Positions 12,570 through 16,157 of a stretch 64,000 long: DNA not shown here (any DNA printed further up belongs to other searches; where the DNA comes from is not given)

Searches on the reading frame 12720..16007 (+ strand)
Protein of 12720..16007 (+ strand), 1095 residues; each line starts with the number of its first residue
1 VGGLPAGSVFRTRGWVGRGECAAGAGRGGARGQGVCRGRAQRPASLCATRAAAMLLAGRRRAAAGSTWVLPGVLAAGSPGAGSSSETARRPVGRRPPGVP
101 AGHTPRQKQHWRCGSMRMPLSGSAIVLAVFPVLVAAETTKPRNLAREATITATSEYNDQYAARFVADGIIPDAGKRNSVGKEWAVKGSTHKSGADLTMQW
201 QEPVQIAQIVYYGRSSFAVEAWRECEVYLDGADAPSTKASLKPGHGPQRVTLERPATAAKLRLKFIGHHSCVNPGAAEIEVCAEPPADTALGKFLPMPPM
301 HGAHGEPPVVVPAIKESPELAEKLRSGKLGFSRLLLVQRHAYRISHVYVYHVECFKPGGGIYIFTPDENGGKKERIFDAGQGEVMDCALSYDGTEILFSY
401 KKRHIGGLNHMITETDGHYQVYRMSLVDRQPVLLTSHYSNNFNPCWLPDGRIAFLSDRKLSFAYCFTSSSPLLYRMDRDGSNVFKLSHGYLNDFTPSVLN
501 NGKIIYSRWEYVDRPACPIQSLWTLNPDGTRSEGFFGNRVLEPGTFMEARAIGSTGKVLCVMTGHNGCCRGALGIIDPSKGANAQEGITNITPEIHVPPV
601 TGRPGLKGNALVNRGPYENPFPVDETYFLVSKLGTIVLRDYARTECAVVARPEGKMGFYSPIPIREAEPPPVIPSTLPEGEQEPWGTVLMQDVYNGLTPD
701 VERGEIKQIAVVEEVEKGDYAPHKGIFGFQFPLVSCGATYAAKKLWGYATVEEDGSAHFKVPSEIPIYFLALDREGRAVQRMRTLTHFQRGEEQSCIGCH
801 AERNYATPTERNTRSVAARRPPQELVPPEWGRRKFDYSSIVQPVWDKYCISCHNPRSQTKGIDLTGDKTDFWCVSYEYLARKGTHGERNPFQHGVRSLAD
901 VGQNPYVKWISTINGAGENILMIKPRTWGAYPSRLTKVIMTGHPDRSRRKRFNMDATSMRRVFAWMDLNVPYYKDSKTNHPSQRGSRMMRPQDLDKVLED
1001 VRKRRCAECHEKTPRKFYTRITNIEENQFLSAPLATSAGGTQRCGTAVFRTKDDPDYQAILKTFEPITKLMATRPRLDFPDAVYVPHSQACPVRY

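Call 53: search_protein_families(library=pfam, proteins=[window:12720-16007:+], max_evalue=0.0001)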
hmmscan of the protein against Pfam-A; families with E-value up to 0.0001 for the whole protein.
window:12720-16007:+ (1095 aa): 4 families
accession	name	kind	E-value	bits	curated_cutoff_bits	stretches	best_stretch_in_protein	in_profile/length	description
PF18582.6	HZS_alpha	-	6.8e-21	75.1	26.6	1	704-800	1-97/98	Hydrazine synthase alpha subunit middle domain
PF24135.1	DUF7402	-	3.4e-09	37.4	27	1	143-281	1-132/133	Domain of unknown function (DUF7402)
PF07676.18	PD40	-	1.5e-06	28.4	20.9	0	433-459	3-30/38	WD40-like Beta Propeller Repeat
PF00754.31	F5_F8_type_C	-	4e-05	24.2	28.2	1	150-267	2-114/127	F5/8 type C domain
